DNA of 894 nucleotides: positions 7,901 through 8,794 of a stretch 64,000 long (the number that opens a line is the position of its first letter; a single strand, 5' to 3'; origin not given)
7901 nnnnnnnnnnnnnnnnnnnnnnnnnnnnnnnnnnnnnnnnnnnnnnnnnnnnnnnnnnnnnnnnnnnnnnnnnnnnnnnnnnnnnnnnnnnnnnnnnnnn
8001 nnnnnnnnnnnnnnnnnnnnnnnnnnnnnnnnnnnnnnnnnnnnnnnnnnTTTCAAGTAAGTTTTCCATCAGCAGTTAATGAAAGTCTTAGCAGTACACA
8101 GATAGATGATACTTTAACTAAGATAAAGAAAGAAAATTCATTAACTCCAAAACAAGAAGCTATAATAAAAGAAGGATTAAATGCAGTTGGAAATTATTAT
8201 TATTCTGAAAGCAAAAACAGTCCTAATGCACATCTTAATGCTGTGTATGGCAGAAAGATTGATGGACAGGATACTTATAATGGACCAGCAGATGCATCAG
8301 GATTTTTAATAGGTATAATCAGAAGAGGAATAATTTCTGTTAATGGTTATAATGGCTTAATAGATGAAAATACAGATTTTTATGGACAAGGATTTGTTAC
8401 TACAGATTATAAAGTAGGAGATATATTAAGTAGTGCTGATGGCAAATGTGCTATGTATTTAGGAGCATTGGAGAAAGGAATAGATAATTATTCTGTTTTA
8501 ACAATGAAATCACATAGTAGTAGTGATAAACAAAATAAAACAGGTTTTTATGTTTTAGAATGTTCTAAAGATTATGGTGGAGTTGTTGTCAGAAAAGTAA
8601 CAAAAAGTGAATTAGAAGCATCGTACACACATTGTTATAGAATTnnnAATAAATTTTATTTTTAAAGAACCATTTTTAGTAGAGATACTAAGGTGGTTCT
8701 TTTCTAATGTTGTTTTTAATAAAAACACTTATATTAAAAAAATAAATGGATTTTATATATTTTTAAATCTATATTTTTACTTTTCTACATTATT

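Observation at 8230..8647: NlpC/P60-like C-terminal domain with the catalytic Cys and His positions apparently swapped or replaced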

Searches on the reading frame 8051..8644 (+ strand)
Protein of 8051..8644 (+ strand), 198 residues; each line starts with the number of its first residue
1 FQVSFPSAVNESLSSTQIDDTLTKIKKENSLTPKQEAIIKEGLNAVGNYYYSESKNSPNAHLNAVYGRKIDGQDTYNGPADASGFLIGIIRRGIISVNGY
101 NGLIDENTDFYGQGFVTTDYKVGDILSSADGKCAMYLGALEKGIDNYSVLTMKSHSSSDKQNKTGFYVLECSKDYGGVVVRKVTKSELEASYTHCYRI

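Call 5: search_protein_families(library=pfam, proteins=[window:8051-8644:+], max_evalue=1)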
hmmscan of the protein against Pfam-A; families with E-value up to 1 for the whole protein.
window:8051-8644:+ (198 aa): 1 family
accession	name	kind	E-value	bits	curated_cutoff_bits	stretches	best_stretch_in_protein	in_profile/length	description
PF06292.23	MUN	-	0.18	11.2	24.2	1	21-58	405-442/473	MUN domain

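Call 6: search_protein_families(library=ncbifam, proteins=[window:8051-8644:+], max_evalue=1)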
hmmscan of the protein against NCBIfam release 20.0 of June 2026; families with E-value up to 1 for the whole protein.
window:8051-8644:+ (198 aa): 1 family
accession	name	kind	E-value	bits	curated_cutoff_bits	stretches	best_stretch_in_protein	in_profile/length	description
TIGR02718.1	sider_RhtX_FptX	subfamily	0.091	11.7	356.15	1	133-179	308-355/390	RhtX/FptX family siderophore transporter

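Call 8: search_protein_families(library=phrogs, proteins=[window:8051-8644:+], max_evalue=0.1)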
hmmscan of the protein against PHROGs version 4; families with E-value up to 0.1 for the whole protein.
window:8051-8644:+ (198 aa): 1 family
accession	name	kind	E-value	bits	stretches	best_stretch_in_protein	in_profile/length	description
phrog_1945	-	unknown function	0.007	17.7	1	117-163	12-56/94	-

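Call 12: find_homologous_proteins(query=window:8051-8644:+, max_evalue=0.001)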
Query window:8051-8644:+ (198 aa): 3 proteins with E <= 0.001 among 141 candidates.
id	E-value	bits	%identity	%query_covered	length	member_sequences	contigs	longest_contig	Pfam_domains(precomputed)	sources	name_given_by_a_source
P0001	1.2e-97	343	99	79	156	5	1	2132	-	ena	-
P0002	3.4e-81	290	99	69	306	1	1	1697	-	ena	-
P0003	5.5e-24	103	100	28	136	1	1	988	-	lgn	-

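Call 20: search_protein_representatives(protein=window:8051-8644:+)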
Query: 198 residues. Proteins with E-value up to 0.001 (for the whole library): 14; up to 1e-10: 5; up to 1e-30: 2. The best 14 are listed.
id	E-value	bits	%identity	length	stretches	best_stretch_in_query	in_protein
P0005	1.6e-70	253.3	65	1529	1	1-197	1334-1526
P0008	2.2e-44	168.1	48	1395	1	1-198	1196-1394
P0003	1.7e-24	103.2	98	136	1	1-56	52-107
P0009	1.0e-18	84.4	38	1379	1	1-189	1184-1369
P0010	4.1e-11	59.6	34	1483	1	1-184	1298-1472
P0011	3.0e-10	56.8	31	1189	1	1-190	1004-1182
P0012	1.1e-08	51.7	35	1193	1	1-184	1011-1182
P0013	1.2e-07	48.3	35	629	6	21-58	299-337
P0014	2.7e-07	47.1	35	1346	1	8-196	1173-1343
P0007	1.5e-05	41.5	34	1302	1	1-186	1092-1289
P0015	9.1e-05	38.9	36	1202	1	2-178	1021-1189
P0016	6.4e-04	36.2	37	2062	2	1-100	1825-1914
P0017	6.7e-04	36.1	36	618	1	115-195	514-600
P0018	9.6e-04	35.6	32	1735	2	1-191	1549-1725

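Call 24: search_solved_structures(query=A2, max_evalue=10, show_alignments=4)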
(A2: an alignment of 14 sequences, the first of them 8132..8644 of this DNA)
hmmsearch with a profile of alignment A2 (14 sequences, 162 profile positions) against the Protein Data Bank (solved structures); distinct sequences matched with E-value up to 10: 11.
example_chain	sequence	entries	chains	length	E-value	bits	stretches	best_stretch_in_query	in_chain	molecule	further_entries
7cfl_A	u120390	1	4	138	0.00017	24.7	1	41-104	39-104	Putative cell wall hydrolase phosphatase-associated protein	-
7ona_A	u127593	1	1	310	0.0027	20.7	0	9-55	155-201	SAKe6AC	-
2k1g_A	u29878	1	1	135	0.0058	19.7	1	40-103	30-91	Lipoprotein spr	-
8xud_I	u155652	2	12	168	0.0092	19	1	40-103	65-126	Murein DD-endopeptidase MepS/Murein LD-carboxypeptidase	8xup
8i2d_A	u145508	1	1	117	0.045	16.8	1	36-115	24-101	Probable peptidoglycan endopeptidase LytE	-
8i2f_B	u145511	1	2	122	0.051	16.6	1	36-115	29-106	Probable peptidoglycan endopeptidase LytE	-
23tz_A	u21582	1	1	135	0.08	16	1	42-102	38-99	Peptidoglycan DL-endopeptidase CwlO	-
8wt3_A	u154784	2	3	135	0.08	16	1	42-102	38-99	Peptidoglycan DL-endopeptidase CwlO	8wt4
4q53_A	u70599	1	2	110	0.19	14.7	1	35-58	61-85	Uncharacterized protein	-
7on8_A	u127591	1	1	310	0.34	13.9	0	9-55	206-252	SAKe6AR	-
3h41_A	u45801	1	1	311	0.37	13.8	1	42-102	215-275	NLP/P60 family protein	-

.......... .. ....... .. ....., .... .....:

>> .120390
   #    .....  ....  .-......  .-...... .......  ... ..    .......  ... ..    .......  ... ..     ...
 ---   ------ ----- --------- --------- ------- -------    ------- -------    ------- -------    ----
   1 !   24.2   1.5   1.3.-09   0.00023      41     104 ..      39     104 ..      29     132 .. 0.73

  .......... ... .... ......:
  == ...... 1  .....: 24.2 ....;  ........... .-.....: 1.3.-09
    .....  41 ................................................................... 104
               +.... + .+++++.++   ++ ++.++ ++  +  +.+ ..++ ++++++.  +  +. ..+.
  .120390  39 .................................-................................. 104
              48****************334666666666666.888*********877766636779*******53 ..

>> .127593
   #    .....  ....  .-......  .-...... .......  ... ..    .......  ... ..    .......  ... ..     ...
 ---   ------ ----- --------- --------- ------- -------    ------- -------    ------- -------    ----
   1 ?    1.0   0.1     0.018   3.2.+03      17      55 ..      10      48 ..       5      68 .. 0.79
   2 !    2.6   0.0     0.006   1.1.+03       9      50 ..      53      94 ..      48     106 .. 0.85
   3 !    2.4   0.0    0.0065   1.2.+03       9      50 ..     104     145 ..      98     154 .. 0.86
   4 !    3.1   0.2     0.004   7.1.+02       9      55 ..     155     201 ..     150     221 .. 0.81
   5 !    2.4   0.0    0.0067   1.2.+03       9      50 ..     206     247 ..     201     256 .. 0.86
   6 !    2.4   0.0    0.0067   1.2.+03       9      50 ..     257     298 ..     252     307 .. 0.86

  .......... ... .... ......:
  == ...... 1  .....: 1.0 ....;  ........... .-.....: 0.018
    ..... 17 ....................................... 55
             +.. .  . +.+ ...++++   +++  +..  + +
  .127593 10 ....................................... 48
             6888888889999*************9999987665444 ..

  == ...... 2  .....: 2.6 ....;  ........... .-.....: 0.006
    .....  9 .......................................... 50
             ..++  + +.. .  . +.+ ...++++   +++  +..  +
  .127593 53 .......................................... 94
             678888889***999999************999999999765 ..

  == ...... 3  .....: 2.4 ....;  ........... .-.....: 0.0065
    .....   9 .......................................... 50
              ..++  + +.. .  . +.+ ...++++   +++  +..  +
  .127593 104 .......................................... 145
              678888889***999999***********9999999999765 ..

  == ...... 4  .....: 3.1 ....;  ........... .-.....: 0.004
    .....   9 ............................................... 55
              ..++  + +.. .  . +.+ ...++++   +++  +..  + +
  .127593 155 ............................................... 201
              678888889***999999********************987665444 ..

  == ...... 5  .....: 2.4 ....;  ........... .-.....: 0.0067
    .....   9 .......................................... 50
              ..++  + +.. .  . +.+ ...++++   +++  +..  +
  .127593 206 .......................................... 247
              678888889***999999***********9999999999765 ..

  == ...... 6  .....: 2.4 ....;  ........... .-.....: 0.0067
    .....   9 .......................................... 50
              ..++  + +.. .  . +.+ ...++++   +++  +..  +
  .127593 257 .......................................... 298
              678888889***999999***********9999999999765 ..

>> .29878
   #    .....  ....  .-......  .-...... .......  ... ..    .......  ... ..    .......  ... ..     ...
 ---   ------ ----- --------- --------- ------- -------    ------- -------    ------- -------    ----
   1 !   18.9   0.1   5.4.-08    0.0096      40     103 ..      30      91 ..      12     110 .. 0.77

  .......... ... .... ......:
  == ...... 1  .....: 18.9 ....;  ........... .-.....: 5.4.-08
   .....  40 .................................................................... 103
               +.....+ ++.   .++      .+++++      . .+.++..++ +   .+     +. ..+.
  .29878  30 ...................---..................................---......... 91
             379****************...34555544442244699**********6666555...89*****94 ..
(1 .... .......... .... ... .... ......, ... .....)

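Call 32: predict_structure(alignment_id=A2)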
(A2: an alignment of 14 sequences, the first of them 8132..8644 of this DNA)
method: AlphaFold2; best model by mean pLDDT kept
length: 171 residues; sequences in the alignment: 14
mean_pLDDT: 82.8   pTM: 0.81
mean pLDDT of the five models: 82.8, 82.4, 82.0, 73.3, 73.1
residues with pLDDT >= 90: 75; 70-90: 63; 50-70: 23; < 50: 10
segments of 3 or more residues with pLDDT < 50: 125-132
pLDDT, mean of each block of 10 residues (from residue 1): 80 90 75 84 75 92 87 75 94 94 93 77 51 67 90 90 93 83
secondary structure, 60 per line:
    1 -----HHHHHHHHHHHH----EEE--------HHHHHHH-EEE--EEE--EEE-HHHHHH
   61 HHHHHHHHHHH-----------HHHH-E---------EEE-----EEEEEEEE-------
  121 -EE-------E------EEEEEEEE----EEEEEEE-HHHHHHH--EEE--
elements in order: H6-17 E22-24 H33-39 E41-43 E46-48 E51-53 H55-71 H83-86 E98-100 E106-113 E138-145 E150-156 H158-164 E167-169

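Call 35: fold_search(model_id=the predicted structure, library=pdb)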
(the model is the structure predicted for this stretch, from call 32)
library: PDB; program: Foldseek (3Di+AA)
matches with E <= 10: 178; with E <= 0.001: 0
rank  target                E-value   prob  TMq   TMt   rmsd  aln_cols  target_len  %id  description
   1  4xcm_A                4.0e-02  0.96  0.45  0.44   6.2       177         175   15  Crystal structure of the putative NlpC/P60 D,L endopeptidase from T. thermophilus (released 2015-01-14)
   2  4xcm_B                5.4e-02  0.69  0.38  0.31   8.0       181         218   10  Crystal structure of the putative NlpC/P60 D,L endopeptidase from T. thermophilus (released 2015-01-14)
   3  8tw1                  2.8e-01  0.57  0.46  0.31   6.7       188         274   15  Crystal structure of Lys2972, a phage endolysin targeting Streptococcus thermophilus (released 2024-03-27)
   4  2k3a_MODEL_1_A        3.8e-01  0.60  0.29  0.31   3.8        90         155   17  NMR solution structure of Staphylococcus saprophyticus CHAP (cysteine, histidine-dependent amidohydrolases/pep (released 2008-05-13)
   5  7m4x_V                4.3e-01  0.07  0.15  0.27  13.7        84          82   11  A. baumannii Ribosome-Eravacycline complex: P-site tRNA 70S (released 2021-05-19)
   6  5d76_B                4.6e-01  0.51  0.28  0.21   4.3        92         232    8  The crystal structure of Ly7917 with the hydrolyzing product of MDP (released 2016-08-17)
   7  4eyz_A                4.9e-01  0.16  0.38  0.29   8.6       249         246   14  Crystal structure of an uncommon cellulosome-related protein module from Ruminococcus flavefaciens that resembles papa (released 2013-03-20)
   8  6biq_A                5.9e-01  0.47  0.45  0.31   5.6       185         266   12  Structure of NlpC2 from Trichomonas vaginalis (released 2018-11-07)
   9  8hvr_H                5.9e-01  0.15  0.20  0.21   6.1        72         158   15  Cryo-EM structure of AfsR-dependent transcription activation complex with afsS promoter (released 2023-12-27)
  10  5d74_A                6.2e-01  0.44  0.28  0.21   4.2        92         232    9  The crystal structure of Ly7917 (released 2016-08-17)
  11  9e88_M                6.2e-01  0.14  0.20  0.41   5.2        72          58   14  De novo backtracked transcription elongation complex of Mycobacterium tuberculosis RNA polymerase on a linear DNA frag (released 2025-10-01)
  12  2lt1_MODEL_1_A        6.6e-01  0.13  0.23  0.40   6.2        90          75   12  Solution NMR structure of the 72-residue N-terminal domain of Myxococcus xanthus CarD (released 2013-11-13)
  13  6v39_V                7.5e-01  0.06  0.14  0.27  12.3        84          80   13  Cryo-EM structure of the Acinetobacter baumannii Ribosome: 70S with P-site tRNA (released 2020-02-05)
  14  6acx_A                7.5e-01  0.04  0.17  0.04  30.4       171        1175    8  Crystal structure of Mycobacterium smegmatis Mfd in complex with ADP + Pi at 3.5 A resolution. (released 2019-08-28)
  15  7kim_M                8.5e-01  0.16  0.22  0.27   5.3        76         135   13  Mycobacterium tuberculosis WT RNAP transcription closed promoter complex with WhiB7 transcription factor (released 2021-04-21)
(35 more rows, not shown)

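Call 47: find_encoding_contigs(protein=P0008, flank=10000, max_places=1)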
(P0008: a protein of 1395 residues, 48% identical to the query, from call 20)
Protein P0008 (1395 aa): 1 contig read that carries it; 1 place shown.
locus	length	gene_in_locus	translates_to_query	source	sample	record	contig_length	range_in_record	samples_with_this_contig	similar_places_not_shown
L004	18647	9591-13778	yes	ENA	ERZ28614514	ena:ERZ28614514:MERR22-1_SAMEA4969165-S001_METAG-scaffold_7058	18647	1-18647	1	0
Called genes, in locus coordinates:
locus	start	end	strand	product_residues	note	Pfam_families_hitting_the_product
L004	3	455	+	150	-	?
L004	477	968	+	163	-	-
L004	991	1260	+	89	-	-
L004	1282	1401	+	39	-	-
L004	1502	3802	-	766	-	PF00437:T2SSE (faint)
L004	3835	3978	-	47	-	-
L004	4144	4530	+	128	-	-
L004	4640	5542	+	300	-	-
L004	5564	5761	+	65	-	-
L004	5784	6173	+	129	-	PF12666:PrgI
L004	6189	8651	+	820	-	PF01935:DUF87, PF19044:P-loop_TraG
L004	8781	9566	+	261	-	-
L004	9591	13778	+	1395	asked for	-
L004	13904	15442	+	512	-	PF01546:Peptidase_M20 (faint)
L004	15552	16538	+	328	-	PF01520:Amidase_3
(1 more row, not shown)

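Call 48: find_encoding_contigs(protein=P0009, flank=10000, max_places=1)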
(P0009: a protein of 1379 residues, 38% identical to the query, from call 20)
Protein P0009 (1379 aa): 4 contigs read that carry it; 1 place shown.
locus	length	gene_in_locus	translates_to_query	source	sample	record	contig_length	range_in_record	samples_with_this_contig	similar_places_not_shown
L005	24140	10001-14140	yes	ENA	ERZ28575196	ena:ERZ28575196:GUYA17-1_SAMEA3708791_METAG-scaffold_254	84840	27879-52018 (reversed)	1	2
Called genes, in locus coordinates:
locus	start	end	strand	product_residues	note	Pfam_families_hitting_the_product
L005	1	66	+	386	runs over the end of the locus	-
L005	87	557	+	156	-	-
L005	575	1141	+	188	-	-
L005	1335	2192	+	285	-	-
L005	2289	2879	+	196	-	-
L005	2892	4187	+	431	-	PF00437:T2SSE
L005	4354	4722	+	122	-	-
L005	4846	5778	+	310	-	-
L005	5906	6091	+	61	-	-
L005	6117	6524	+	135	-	PF12666:PrgI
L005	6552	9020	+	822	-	PF19044:P-loop_TraG, PF01935:DUF87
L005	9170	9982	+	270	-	-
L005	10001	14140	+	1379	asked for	-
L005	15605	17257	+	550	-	-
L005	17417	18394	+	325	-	PF01520:Amidase_3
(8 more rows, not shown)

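Call 49: find_encoding_contigs(protein=P0010, flank=10000, max_places=1)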
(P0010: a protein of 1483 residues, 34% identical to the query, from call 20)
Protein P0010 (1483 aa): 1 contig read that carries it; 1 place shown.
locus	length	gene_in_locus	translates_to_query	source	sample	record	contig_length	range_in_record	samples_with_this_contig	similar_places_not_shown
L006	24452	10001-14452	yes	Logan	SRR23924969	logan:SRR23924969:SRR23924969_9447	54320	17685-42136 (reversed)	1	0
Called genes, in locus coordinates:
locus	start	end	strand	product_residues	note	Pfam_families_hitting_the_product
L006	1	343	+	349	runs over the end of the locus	-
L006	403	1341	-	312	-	-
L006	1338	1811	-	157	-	-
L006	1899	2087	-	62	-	-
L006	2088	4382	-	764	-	PF00437:T2SSE (weak)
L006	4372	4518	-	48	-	-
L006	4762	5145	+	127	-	-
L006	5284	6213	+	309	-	-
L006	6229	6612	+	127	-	PF12666:PrgI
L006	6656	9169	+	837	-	PF19044:P-loop_TraG, PF01935:DUF87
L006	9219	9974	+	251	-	-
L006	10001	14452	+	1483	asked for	-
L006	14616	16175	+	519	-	-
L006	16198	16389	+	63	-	-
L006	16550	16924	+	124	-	-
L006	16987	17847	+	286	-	PF06941:NT5C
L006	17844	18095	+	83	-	-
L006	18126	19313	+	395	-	-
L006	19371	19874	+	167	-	-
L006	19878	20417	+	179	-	-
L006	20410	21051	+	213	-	-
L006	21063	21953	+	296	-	PF09643:YopX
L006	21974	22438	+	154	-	PF09643:YopX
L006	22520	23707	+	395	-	PF07804:HipA_C (weak)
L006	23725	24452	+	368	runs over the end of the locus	PF00454:PI3_PI4_kinase (weak), PF07804:HipA_C (weak)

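Call 50: find_encoding_contigs(protein=P0014, flank=10000, max_places=1)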
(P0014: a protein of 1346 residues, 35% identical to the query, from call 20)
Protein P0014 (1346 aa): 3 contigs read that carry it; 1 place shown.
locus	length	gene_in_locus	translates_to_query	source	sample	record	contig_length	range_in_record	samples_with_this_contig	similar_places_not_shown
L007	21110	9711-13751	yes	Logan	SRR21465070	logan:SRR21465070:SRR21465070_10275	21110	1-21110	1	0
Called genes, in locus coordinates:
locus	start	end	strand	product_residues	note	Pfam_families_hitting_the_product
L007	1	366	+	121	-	?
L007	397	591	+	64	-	-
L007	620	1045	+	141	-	-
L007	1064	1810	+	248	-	-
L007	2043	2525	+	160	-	PF08719:NADAR, PF08010:Phage_30_3 (weak)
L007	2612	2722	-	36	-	-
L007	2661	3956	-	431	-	PF00437:T2SSE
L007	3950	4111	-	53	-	-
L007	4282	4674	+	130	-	-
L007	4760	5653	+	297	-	-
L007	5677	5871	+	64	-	-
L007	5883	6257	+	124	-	PF12666:PrgI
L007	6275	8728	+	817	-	PF19044:P-loop_TraG, PF01935:DUF87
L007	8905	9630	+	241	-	-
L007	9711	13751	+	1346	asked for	-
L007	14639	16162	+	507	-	-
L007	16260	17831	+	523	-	PF18941:DUF5688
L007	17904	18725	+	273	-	PF06941:NT5C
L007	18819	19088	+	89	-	-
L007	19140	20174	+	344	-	-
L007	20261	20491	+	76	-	-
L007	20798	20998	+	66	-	-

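Call 51: find_encoding_contigs(protein=P0015, flank=10000, max_places=1)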
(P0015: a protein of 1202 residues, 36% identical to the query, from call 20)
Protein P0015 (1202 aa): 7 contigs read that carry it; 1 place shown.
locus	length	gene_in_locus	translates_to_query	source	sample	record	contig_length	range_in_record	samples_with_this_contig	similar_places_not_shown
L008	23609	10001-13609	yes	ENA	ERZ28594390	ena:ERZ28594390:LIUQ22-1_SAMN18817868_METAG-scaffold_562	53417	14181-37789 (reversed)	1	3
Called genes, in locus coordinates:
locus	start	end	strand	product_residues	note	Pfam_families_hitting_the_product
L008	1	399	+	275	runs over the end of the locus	-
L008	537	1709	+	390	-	PF07804:HipA_C (faint)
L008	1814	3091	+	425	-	PF01751:Toprim, PF01131:Topoisom_bac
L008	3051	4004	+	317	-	PF01131:Topoisom_bac, PF13342:Toprim_Crpt (weak)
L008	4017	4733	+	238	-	PF01464:SLT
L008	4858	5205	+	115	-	-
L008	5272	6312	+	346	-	-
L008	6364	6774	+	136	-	PF12666:PrgI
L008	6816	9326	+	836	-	PF01935:DUF87, PF12846:AAA_10 (faint), PF19044:P-loop_TraG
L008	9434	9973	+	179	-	-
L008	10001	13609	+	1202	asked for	-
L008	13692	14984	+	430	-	PF04389:Peptidase_M28 (weak), PF01546:Peptidase_M20 (weak)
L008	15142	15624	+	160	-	-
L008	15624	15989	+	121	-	-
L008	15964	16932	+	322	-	-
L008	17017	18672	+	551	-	PF01368:DHH, PF02272:DHHA1, PF17768:RecJ_OB (weak)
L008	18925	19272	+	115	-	-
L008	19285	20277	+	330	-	PF01076:Mob_Pre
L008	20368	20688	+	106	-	-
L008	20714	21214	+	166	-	-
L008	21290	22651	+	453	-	PF00990:GGDEF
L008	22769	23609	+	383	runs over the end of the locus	PF07228:SpoIIE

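Call 52: find_encoding_contigs(protein=P0011, flank=10000, max_places=1)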
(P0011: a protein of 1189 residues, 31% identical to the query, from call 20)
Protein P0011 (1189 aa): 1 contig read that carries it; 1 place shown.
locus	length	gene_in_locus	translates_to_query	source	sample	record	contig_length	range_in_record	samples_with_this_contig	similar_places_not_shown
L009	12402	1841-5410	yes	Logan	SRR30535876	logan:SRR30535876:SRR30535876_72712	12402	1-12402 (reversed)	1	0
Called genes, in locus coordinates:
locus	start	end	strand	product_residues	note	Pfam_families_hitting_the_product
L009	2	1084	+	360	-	?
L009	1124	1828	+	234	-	-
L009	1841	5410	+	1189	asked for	-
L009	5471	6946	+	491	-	PF01546:Peptidase_M20 (weak)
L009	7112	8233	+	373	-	-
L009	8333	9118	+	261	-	PF06941:NT5C (weak)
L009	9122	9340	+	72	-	-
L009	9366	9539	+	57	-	-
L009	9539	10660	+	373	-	-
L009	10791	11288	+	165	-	PF04307:YdjM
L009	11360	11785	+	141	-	-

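Call 53: find_encoding_contigs(protein=P0018, flank=10000, max_places=1)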
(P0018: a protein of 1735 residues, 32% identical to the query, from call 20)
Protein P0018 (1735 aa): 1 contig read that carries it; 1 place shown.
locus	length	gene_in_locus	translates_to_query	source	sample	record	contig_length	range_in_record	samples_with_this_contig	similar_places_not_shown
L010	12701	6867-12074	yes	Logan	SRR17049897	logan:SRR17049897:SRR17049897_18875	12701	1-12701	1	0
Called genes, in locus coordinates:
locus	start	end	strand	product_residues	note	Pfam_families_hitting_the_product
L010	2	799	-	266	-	?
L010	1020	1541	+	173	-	-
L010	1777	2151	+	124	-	-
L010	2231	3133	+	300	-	-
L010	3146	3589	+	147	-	PF12666:PrgI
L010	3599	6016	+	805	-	PF01935:DUF87, PF19044:P-loop_TraG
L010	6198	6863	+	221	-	-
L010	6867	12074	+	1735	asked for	-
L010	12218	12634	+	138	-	-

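Call 77: search_protein_families(library=pfam, proteins=[L007:16260-17828:+, L009:7112-8230:+, L006:16550-16921:+], max_evalue=0.01)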
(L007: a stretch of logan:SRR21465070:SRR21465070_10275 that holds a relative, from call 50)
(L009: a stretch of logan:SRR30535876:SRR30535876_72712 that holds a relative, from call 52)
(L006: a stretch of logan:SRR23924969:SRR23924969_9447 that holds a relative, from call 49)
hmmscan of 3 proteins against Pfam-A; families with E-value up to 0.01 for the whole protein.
L007:16260-17828:+ (523 aa): 1 family
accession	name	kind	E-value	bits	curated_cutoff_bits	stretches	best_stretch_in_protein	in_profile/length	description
PF18941.5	DUF5688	-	6.2e-24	85.5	34.5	1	304-497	77-290/290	Family of unknown function (DUF5688)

L009:7112-8230:+ (373 aa): 0 families

L006:16550-16921:+ (124 aa): 1 family
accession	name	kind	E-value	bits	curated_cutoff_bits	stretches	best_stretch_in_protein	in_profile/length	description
PF14132.11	DUF4299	-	0.0086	16.2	31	1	8-122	22-131/301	Domain of unknown function (DUF4299)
